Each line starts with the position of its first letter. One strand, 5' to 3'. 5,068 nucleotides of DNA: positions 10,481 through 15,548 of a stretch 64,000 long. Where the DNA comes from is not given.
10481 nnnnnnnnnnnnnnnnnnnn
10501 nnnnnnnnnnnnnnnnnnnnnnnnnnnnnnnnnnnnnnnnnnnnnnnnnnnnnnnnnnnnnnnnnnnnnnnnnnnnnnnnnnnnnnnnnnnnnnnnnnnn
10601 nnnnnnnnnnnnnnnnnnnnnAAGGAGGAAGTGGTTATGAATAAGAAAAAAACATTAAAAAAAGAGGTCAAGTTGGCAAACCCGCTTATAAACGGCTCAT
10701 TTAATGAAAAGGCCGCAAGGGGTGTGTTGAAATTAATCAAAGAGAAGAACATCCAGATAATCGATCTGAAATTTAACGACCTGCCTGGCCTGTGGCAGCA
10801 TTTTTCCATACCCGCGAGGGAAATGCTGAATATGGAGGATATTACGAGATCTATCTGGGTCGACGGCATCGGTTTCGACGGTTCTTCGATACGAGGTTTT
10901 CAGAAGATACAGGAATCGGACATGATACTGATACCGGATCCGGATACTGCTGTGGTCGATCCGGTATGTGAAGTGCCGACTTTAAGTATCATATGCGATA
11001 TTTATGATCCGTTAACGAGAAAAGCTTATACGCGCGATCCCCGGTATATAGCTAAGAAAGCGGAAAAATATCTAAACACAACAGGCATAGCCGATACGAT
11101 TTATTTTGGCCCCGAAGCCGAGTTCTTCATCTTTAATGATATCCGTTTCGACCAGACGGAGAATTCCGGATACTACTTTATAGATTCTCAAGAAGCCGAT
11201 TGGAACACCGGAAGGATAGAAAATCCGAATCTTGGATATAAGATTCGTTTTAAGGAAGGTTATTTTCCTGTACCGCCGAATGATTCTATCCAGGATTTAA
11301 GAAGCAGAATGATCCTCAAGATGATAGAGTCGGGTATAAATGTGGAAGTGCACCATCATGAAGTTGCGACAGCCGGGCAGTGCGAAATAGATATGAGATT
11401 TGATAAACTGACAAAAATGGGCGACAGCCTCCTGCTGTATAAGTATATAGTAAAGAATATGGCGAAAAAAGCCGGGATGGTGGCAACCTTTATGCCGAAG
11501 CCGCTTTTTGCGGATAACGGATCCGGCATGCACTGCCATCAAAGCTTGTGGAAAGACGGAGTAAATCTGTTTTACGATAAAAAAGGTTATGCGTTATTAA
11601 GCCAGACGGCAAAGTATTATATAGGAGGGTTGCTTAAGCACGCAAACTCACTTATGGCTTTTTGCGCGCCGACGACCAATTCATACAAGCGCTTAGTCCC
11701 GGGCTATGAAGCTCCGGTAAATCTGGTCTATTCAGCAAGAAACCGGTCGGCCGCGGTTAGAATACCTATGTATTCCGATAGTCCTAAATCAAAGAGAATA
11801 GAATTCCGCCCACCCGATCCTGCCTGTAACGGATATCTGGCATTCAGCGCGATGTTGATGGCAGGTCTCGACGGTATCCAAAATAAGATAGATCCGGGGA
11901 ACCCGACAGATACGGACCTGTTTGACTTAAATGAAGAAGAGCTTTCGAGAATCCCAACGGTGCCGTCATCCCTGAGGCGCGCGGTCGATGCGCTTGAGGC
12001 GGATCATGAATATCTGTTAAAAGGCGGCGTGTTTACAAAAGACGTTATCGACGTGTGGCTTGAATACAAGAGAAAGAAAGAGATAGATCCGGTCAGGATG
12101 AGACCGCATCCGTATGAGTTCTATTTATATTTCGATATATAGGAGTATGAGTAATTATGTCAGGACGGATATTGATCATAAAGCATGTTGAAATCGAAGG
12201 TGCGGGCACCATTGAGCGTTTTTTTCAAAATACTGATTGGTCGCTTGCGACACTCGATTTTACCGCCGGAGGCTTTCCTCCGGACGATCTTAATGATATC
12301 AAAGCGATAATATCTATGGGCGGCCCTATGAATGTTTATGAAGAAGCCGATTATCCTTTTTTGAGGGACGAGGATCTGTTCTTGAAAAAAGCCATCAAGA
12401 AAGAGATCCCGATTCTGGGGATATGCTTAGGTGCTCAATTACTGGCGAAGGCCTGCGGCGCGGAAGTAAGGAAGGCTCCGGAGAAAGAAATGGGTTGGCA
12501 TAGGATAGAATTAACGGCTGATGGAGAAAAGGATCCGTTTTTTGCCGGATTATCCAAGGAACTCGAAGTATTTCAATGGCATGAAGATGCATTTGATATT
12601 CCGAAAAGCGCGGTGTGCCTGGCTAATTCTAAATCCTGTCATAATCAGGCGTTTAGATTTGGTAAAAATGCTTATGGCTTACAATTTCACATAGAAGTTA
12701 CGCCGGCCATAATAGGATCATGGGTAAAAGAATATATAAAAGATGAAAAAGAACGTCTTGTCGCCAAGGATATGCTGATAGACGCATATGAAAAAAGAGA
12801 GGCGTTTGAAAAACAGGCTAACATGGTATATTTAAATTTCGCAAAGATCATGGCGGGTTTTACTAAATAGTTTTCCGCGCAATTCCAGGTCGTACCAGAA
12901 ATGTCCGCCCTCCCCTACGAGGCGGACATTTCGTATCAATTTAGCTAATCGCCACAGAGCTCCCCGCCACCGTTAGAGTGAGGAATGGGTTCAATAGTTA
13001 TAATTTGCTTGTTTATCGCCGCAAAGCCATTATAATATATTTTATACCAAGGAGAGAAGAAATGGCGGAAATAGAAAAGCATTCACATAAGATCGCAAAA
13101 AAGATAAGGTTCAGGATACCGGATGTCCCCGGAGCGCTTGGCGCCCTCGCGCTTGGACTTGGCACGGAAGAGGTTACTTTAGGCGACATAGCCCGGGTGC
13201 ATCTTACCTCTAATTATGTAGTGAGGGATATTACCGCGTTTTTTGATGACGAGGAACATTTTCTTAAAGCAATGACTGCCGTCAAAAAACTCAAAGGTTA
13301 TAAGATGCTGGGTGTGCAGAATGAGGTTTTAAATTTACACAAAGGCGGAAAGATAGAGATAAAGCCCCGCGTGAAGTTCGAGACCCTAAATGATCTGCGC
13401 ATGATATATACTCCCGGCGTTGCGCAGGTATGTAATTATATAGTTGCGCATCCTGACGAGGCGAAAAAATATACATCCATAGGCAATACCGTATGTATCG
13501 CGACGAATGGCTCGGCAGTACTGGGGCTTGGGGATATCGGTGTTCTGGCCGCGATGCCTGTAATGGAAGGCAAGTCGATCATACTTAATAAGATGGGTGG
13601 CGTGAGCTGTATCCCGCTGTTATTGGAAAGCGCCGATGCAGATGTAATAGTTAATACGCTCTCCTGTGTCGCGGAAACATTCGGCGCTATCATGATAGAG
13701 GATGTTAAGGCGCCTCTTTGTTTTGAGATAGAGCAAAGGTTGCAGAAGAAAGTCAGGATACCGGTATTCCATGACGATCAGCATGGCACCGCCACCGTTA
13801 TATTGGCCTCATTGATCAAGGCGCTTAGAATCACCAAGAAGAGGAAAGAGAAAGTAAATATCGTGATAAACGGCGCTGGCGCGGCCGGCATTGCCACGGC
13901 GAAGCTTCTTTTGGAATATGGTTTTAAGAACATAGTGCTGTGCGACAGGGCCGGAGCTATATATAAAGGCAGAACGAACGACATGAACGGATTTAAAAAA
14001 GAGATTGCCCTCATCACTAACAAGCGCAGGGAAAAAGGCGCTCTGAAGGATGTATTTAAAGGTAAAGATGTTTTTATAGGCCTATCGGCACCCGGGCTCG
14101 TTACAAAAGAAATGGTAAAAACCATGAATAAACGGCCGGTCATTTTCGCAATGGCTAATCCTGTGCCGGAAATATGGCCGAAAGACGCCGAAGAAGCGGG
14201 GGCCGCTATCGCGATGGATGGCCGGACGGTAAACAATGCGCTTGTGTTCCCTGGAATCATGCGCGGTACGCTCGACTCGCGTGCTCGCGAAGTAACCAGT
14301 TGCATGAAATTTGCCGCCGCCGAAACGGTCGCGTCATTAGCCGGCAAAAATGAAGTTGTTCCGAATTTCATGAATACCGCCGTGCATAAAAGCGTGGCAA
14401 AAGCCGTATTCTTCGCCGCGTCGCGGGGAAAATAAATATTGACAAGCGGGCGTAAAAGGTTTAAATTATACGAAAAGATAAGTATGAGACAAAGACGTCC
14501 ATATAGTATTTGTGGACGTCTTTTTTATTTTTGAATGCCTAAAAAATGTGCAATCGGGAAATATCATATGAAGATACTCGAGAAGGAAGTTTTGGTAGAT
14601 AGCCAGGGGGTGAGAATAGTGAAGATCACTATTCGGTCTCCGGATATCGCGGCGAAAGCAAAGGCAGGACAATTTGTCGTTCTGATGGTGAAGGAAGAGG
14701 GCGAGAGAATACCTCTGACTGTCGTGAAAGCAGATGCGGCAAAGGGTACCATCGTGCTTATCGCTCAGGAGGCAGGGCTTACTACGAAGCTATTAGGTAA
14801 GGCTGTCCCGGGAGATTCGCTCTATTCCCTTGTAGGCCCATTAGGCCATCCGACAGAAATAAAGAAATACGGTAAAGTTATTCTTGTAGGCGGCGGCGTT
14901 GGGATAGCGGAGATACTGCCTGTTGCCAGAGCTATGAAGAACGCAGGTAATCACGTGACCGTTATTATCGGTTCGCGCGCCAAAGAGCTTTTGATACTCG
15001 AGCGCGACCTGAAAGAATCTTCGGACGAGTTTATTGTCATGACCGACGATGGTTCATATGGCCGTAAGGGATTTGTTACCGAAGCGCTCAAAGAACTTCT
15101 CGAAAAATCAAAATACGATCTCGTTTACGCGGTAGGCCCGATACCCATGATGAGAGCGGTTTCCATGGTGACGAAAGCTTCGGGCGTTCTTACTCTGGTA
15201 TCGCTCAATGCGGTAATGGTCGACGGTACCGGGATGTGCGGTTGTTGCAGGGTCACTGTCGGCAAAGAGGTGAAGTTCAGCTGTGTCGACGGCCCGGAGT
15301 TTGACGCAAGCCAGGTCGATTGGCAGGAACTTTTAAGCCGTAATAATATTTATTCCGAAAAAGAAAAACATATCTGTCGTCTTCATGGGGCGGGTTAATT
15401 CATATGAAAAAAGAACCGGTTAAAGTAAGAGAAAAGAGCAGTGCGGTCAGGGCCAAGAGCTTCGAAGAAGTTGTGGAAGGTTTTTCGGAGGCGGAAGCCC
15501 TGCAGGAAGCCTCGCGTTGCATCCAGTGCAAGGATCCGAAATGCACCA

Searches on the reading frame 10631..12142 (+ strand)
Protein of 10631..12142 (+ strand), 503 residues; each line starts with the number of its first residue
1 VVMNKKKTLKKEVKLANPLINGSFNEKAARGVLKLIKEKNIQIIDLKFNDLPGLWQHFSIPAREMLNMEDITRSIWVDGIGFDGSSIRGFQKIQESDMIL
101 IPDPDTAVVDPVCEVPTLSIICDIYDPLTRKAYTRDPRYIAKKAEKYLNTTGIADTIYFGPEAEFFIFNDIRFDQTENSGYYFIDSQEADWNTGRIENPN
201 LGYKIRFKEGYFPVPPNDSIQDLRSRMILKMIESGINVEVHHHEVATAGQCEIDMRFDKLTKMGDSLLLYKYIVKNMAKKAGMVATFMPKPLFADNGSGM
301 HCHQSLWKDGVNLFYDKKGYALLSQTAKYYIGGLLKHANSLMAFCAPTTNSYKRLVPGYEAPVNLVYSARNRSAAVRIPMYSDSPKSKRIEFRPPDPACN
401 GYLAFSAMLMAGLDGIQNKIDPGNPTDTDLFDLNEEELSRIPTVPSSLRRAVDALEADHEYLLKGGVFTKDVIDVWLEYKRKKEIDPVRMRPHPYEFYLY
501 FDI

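Call 24: search_protein_families(library=pfam, proteins=[window:10631-12142:+], max_evalue=0.00001)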
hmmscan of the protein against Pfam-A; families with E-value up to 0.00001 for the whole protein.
window:10631-12142:+ (503 aa): 2 families
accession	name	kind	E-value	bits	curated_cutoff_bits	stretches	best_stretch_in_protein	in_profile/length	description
PF00120.29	Gln-synt_C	-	1.4e-135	452.3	24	1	135-500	2-344/344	Glutamine synthetase, catalytic domain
PF03951.24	Gln-synt_N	-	4.3e-29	100.4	33.4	1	40-127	1-82/82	Glutamine synthetase, beta-Grasp domain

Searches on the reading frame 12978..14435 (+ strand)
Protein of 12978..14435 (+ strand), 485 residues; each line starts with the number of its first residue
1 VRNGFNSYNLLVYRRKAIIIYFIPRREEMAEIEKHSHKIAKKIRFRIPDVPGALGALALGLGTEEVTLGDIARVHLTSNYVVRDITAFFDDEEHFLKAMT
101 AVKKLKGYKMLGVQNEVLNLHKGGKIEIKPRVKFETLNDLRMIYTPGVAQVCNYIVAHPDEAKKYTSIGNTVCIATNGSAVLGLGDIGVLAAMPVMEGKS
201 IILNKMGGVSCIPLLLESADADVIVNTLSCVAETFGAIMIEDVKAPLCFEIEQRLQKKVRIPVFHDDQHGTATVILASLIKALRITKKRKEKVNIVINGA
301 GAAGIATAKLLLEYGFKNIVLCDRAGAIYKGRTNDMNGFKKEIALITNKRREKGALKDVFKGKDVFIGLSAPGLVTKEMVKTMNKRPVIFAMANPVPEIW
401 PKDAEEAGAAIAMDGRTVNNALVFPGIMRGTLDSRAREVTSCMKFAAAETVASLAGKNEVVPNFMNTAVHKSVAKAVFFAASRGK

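Call 25: search_protein_families(library=pfam, proteins=[window:12978-14435:+], max_evalue=0.00001)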
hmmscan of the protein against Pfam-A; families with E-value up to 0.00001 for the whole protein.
window:12978-14435:+ (485 aa): 2 families
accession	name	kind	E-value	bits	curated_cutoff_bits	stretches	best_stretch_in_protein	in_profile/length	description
PF00390.24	malic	-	2.5e-21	76.8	23.1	1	130-218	8-117/182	Malic enzyme, N-terminal domain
PF03949.21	Malic_M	-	1.3e-20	74.3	23.5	1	270-460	3-230/258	Malic enzyme, NAD binding domain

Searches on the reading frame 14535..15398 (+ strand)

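Call 25: search_protein_families(library=pfam, proteins=[window:14535-15398:+], max_evalue=0.00001)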
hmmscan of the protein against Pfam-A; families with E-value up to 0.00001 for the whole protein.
window:14535-15398:+ (287 aa): 2 families
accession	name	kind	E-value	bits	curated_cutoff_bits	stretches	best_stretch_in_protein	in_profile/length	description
PF10418.14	DHODB_Fe-S_bind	-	1e-11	44.8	23.9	1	226-262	2-41/41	Iron-sulfur cluster binding domain of dihydroorotate dehydrogenase B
PF00175.26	NAD_binding_1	-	2.2e-08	35.1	22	1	117-210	1-108/109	Oxidoreductase NAD-binding domain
